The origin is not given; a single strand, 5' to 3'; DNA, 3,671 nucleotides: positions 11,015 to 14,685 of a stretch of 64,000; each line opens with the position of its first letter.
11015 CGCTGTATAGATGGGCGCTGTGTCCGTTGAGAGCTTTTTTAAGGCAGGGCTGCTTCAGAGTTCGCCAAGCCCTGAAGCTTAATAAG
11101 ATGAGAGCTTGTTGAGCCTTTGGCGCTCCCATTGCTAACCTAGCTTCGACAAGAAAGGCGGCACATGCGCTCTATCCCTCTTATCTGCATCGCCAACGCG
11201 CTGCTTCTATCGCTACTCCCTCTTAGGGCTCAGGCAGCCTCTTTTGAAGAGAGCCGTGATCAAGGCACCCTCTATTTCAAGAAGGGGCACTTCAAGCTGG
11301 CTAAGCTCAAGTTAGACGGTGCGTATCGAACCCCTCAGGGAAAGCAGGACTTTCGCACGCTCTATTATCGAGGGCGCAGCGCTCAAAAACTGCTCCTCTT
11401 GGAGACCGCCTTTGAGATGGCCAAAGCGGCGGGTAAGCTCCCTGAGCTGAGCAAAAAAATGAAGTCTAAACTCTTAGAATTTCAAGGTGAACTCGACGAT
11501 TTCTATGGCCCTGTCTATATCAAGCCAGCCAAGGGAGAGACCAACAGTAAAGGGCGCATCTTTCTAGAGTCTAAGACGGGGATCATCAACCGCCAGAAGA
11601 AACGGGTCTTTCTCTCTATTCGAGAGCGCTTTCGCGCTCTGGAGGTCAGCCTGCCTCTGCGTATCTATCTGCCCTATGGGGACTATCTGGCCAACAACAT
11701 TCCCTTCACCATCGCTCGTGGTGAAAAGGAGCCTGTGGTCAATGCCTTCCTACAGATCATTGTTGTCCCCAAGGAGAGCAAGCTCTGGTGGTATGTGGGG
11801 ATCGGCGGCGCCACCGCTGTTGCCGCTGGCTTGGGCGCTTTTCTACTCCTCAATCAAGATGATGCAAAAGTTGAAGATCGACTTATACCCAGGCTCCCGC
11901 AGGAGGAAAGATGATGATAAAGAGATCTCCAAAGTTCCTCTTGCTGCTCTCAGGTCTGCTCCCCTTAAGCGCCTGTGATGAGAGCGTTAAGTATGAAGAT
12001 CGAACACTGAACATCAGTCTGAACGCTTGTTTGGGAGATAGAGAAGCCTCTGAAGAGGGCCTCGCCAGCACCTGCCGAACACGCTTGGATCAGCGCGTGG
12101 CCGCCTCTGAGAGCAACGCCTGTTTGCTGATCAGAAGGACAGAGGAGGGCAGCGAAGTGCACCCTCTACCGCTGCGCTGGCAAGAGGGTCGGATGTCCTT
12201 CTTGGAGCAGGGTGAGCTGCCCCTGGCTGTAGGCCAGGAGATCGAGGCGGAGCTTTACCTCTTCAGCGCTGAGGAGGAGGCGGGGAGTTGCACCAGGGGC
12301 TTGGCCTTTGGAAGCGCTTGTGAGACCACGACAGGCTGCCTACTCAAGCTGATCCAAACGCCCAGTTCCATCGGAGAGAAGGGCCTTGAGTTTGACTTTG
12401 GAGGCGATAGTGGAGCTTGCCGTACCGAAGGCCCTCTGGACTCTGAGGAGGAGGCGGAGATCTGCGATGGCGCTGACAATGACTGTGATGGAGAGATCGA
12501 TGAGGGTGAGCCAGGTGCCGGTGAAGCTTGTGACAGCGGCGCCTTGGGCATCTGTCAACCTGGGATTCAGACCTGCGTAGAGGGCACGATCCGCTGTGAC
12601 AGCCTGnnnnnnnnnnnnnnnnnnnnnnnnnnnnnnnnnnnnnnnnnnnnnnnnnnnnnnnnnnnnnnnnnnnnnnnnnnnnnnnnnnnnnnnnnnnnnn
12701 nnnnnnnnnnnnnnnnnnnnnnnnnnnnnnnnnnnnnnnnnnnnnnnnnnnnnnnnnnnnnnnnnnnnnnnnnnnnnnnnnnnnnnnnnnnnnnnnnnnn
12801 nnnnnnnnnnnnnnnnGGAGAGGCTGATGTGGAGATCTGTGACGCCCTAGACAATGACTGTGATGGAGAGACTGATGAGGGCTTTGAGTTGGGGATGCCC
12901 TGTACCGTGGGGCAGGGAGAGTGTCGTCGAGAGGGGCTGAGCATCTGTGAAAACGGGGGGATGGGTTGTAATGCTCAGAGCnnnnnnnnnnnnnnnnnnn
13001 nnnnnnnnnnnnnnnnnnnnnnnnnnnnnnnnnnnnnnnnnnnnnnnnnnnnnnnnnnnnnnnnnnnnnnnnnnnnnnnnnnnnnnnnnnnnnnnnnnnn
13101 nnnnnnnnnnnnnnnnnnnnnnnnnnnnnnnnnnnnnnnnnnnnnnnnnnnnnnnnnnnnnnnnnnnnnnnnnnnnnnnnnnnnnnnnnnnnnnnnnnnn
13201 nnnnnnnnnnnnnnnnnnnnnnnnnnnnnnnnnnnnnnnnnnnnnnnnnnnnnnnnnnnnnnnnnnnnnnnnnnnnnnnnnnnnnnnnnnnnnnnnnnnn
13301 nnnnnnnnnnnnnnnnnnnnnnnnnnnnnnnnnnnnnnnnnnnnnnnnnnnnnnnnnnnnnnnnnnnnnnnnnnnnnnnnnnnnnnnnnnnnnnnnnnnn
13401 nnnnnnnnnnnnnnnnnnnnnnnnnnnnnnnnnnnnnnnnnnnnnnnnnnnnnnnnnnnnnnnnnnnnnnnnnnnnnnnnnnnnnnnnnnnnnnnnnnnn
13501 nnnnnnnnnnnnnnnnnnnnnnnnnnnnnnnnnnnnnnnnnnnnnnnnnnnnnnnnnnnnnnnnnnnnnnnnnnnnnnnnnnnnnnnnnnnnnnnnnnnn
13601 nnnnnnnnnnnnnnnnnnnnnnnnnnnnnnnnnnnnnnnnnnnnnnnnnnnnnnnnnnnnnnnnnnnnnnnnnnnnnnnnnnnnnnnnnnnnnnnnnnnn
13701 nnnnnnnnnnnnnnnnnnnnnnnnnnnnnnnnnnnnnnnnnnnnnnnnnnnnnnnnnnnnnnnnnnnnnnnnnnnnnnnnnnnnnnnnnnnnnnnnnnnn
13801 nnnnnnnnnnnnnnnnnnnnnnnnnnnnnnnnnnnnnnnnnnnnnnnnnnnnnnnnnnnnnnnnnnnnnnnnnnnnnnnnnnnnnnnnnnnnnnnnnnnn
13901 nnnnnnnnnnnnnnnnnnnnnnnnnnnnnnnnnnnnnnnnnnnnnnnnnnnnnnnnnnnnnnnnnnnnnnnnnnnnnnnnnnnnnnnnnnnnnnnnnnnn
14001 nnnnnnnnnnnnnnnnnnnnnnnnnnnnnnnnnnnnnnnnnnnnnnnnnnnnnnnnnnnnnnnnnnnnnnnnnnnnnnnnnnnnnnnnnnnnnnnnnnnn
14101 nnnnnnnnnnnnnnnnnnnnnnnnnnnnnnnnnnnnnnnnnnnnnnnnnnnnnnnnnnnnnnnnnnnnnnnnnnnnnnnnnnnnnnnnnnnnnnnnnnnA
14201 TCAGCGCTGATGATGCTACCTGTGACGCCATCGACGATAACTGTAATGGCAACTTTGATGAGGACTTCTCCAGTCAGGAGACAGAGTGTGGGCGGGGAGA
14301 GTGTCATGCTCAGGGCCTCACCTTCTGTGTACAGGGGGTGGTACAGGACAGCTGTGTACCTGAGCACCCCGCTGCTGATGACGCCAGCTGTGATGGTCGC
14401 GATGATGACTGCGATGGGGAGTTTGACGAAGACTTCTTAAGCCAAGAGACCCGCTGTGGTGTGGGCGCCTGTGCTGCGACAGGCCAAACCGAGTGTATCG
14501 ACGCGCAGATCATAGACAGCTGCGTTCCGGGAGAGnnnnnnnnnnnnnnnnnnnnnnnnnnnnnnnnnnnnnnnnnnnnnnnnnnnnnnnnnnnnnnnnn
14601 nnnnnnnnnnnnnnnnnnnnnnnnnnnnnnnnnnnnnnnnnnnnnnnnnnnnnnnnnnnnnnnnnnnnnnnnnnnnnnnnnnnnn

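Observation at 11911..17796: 1961-aa lipoprotein made almost entirely of about 40 MopE-like (CDG.DNDCDG) putative metal-binding repeats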

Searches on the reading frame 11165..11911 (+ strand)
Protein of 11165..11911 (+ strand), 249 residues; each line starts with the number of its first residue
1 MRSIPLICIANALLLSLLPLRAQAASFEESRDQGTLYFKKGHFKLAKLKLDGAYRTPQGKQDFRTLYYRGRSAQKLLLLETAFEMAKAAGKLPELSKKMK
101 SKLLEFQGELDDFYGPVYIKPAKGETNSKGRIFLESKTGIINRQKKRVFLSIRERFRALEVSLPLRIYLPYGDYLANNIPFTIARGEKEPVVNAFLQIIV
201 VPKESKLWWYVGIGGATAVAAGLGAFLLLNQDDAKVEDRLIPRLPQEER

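Call 3: search_protein_families(library=pfam, proteins=[window:11165-11911:+], max_evalue=0.01)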
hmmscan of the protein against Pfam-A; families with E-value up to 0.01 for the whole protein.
window:11165-11911:+ (249 aa): 0 families

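Call 4: search_protein_families(library=ncbifam, proteins=[window:11165-11911:+], max_evalue=0.01)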
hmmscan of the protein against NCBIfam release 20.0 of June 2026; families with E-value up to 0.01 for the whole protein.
window:11165-11911:+ (249 aa): 0 families

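Call 44: search_protein_families(library=pfam, proteins=[window:11165-11911:+], max_evalue=10)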
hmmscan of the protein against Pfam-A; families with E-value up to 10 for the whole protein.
window:11165-11911:+ (249 aa): 0 families

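Call 50: find_related_loci(query=A4, collection=genome_contigs, flank=9000)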
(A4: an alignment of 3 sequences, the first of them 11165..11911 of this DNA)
Query A4 (249 aa) in genome_contigs; peptide patterns used: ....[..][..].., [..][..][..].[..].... (x = any residue, [..] = any of these).
270 stretches matched a pattern; 15 encode a relative of the query (tblastn E <= 1e-3); 15 distinct loci.
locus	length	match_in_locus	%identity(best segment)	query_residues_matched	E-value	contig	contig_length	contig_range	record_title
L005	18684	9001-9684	54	18-245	5e-71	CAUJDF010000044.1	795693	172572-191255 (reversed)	MAG: Myxococcota bacterium isolate KLAP118 genome assembly, contig: KLAP118_474190, whole genome shotgun sequence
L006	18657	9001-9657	54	24-239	1e-65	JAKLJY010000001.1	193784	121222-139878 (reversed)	MAG: Myxococcota bacterium isolate MAG.78 MAG.78-NODE_1_length_193784_cov_6.101746, whole genome shotgun sequence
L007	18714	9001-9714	52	1-232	8e-66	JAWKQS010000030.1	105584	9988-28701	MAG: bacterium isolate ABC2.71 ABC2.71.fa-30, whole genome shotgun sequence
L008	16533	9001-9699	49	15-240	8e-64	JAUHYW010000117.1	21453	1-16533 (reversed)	MAG: bacterium isolate 3_bin.88 NODE_3033_length_21453_cov_2.338648, whole genome shotgun sequence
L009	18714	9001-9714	50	1-232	2e-63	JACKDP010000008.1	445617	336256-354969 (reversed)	MAG: Myxococcales bacterium isolate HK-STAS-MYXO-10 HK-STAS-MYXO-10_8, whole genome shotgun sequence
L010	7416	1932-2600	50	2-214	1e-62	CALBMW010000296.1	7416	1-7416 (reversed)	MAG TPA_asm: uncultured Myxococcales bacterium isolate ERR2206779_bin.31_CONCOCT_v1.1_MAG genome assembly, contig: ERZ89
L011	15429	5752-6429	52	19-239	9e-63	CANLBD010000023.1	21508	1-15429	MAG: Myxococcales bacterium isolate ZE-Jul18-54 genome assembly, contig: ZE-Jul18-C1642, whole genome shotgun sequence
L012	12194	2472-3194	50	3-239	6e-63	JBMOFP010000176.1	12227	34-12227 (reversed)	MAG: Bradymonadia bacterium isolate Deming_bin.242 contig15357, whole genome shotgun sequence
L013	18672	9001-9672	50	17-239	5e-62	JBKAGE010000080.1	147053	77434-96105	MAG: Bradymonadia bacterium isolate Ske_MAG24 Ske_MAG24_0080, whole genome shotgun sequence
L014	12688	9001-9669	51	22-249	3e-61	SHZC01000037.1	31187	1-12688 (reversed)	MAG: Myxococcales bacterium isolate Baikal-deep-G135 BACOMB-C6434, whole genome shotgun sequence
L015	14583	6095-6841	65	1-247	4e-104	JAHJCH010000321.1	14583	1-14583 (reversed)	MAG: Myxococcota bacterium isolate Modern_marine.mb.298 Modern_marine.mb.298_k141_2327612, whole genome shotgun sequence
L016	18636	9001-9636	50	32-240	2e-55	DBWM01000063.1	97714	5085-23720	MAG TPA_asm: Myxococcales bacterium UBA1238 UBA1238_contig_44748, whole genome shotgun sequence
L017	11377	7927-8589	53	22-239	1e-62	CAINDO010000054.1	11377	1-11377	MAG: uncultured Myxococcales bacterium isolate Loclat_bin-06019 genome assembly, contig: bin-06019:054/667, whole genome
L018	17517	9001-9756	51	1-239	3e-64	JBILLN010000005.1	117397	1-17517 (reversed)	MAG: Bradymonadia bacterium isolate ME2017-08-05_3300034118_group7_bin165 Rohwer_bin1474_scaffold_10_c1, whole genome sh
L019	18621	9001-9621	43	6-210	3e-39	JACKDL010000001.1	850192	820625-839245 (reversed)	MAG: Myxococcales bacterium isolate HK-STAS-MYXO-6 HK-STAS-MYXO-6_1, whole genome shotgun sequence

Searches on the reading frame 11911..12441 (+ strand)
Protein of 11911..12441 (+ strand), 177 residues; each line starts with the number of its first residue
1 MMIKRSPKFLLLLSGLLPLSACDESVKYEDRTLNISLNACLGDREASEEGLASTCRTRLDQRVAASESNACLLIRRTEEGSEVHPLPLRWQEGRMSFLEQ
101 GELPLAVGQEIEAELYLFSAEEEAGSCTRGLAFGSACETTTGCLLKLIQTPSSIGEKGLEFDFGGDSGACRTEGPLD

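Call 44: search_protein_families(library=pfam, proteins=[window:11911-12441:+], max_evalue=10)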
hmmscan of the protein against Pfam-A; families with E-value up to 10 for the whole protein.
window:11911-12441:+ (177 aa): 1 family
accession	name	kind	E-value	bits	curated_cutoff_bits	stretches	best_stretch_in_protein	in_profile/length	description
PF03032.20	FSAP_sig_propep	-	0.12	12.8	27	1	9-25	8-24/46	Frog skin active peptide family signal and propeptide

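Call 55: find_homologous_proteins(query=window:11977-12441:+, max_evalue=0.001)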
Query window:11977-12441:+: 65 candidates shared short words with the query, none scored E <= 0.001.

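Call 65: search_protein_representatives(protein=window:11977-12441:+)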
Query: 155 residues. Proteins with E-value up to 0.001 (for the whole library): 34; up to 1e-10: 16; up to 1e-30: 1. The best 34 are listed.
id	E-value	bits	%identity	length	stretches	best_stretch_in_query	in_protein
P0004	1.2e-50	187.9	59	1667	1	1-154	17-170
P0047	8.9e-25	103.9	44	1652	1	6-154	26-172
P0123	2.2e-20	89.6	39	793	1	6-154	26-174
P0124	1.1e-18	84.1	37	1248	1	2-154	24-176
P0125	2.2e-18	83.1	37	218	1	4-154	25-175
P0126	2.9e-18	82.7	38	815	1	11-154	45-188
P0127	6.1e-17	78.4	39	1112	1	18-152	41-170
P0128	7.3e-16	74.9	42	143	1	6-122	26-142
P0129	5.6e-15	72.1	35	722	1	3-153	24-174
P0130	1.6e-14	70.6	36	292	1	31-154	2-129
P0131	1.3e-13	67.6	36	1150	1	11-151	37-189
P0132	5.2e-12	62.4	35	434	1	9-150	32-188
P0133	1.0e-11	61.5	34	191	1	11-152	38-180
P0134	5.6e-11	59.1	32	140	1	3-121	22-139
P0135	6.8e-11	58.8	36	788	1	10-150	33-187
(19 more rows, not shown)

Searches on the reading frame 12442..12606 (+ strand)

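Call 56: search_protein_families(library=pfam, proteins=[window:12442-12606:+], max_evalue=1)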
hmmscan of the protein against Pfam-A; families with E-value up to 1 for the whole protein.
seq(55 aa): 1 family
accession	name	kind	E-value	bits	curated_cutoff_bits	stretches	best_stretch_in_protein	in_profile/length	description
PF11617.13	Cu-binding_MopE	-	8.8e-06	26.3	27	1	4-21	13-30/30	Putative metal-binding motif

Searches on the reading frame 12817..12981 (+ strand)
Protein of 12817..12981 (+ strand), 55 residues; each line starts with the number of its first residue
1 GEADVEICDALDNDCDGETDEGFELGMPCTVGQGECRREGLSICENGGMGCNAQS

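Call 56: search_protein_families(library=pfam, proteins=[window:12817-12981:+], max_evalue=1)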
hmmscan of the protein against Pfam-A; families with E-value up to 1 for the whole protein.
seq(55 aa): 1 family
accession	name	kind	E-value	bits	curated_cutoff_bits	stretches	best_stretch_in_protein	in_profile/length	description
PF11617.13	Cu-binding_MopE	-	5.9e-05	23.7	27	1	6-21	15-30/30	Putative metal-binding motif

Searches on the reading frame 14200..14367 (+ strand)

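Call 56: search_protein_families(library=pfam, proteins=[window:14200-14367:+], max_evalue=1)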
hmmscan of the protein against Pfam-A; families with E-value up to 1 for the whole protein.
seq(56 aa): 1 family
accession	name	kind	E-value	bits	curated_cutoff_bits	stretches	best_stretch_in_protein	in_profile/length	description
PF11617.13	Cu-binding_MopE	-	0.0074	16.9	27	1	7-21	16-30/30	Putative metal-binding motif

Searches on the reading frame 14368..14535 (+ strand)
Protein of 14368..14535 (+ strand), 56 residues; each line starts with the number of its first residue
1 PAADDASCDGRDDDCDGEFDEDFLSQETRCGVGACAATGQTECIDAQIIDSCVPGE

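Call 12: search_solved_structures(query=A1, max_evalue=10, show_alignments=5)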
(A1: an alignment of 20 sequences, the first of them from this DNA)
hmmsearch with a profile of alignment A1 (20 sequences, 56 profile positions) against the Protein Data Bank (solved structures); distinct sequences matched with E-value up to 10: 0.

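Call 56: search_protein_families(library=pfam, proteins=[window:14368-14535:+], max_evalue=1)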
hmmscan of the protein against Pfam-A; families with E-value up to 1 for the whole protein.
seq(56 aa): 1 family
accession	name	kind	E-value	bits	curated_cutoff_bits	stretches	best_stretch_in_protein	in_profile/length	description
PF11617.13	Cu-binding_MopE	-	0.0091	16.7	27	1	1-21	11-30/30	Putative metal-binding motif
